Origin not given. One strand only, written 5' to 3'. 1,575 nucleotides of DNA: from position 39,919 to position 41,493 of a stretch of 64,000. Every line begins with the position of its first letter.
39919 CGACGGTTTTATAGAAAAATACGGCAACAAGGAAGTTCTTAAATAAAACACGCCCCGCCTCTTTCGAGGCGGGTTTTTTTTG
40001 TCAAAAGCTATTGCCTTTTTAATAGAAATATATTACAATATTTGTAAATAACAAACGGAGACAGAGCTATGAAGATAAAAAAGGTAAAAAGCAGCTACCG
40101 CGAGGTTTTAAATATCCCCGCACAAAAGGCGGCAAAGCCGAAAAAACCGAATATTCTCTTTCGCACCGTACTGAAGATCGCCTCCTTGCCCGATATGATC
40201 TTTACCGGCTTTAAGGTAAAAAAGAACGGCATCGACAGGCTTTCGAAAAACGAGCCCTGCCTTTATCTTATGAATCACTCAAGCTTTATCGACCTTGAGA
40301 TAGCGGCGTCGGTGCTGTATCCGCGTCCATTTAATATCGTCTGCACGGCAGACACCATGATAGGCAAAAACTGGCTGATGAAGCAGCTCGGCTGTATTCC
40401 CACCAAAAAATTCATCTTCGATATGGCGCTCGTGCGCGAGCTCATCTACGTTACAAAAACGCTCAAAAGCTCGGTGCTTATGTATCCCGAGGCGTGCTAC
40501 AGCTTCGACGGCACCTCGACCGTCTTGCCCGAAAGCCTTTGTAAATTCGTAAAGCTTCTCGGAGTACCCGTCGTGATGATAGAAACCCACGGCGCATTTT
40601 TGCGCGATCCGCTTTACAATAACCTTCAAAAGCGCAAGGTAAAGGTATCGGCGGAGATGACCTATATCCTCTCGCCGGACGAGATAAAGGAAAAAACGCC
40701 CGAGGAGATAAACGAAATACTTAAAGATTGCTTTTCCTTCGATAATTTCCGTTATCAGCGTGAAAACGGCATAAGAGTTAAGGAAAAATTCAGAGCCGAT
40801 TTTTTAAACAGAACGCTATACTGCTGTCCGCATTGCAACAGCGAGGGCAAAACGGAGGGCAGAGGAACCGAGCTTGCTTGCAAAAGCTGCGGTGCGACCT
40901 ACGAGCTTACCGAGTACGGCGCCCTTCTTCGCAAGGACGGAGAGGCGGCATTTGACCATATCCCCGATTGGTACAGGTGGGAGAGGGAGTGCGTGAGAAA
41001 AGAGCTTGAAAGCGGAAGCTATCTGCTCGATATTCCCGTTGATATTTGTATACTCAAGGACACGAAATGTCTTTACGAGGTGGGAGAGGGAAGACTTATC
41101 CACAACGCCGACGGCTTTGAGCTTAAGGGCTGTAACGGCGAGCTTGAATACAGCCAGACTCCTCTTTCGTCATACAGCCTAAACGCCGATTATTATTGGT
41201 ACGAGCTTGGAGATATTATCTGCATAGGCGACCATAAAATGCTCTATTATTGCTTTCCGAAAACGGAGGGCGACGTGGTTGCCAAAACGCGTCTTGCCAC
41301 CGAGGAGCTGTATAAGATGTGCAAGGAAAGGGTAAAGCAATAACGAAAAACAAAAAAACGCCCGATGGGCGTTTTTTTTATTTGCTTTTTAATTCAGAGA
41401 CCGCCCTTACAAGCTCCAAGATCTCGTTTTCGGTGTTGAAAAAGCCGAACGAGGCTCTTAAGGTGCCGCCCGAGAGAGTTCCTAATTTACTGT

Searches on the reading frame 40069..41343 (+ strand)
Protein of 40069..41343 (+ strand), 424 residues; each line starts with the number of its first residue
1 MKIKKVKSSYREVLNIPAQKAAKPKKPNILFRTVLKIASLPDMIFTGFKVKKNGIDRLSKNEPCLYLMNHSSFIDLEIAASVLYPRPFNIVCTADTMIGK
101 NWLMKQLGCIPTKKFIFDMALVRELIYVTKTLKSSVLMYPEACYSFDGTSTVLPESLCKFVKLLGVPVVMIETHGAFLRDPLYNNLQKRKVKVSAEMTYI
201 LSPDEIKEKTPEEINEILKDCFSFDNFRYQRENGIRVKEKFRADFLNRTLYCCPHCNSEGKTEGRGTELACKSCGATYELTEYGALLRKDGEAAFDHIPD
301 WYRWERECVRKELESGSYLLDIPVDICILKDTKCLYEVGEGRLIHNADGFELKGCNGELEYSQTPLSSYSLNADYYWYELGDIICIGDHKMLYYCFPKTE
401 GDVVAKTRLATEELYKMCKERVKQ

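Call 3: search_protein_families(library=pfam, proteins=[window:40069-41343:+], max_evalue=0.1)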
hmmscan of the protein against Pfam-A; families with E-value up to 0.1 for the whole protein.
window:40069-41343:+ (424 aa): 2 families
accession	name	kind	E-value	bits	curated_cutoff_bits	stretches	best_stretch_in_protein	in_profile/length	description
PF01553.26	Acyltransferase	-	1.7e-08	34.8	23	1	49-149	1-107/132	Acyltransferase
PF14354.12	Lar_restr_allev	-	0.011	16.4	28.6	1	249-281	2-38/58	Restriction alleviation protein Lar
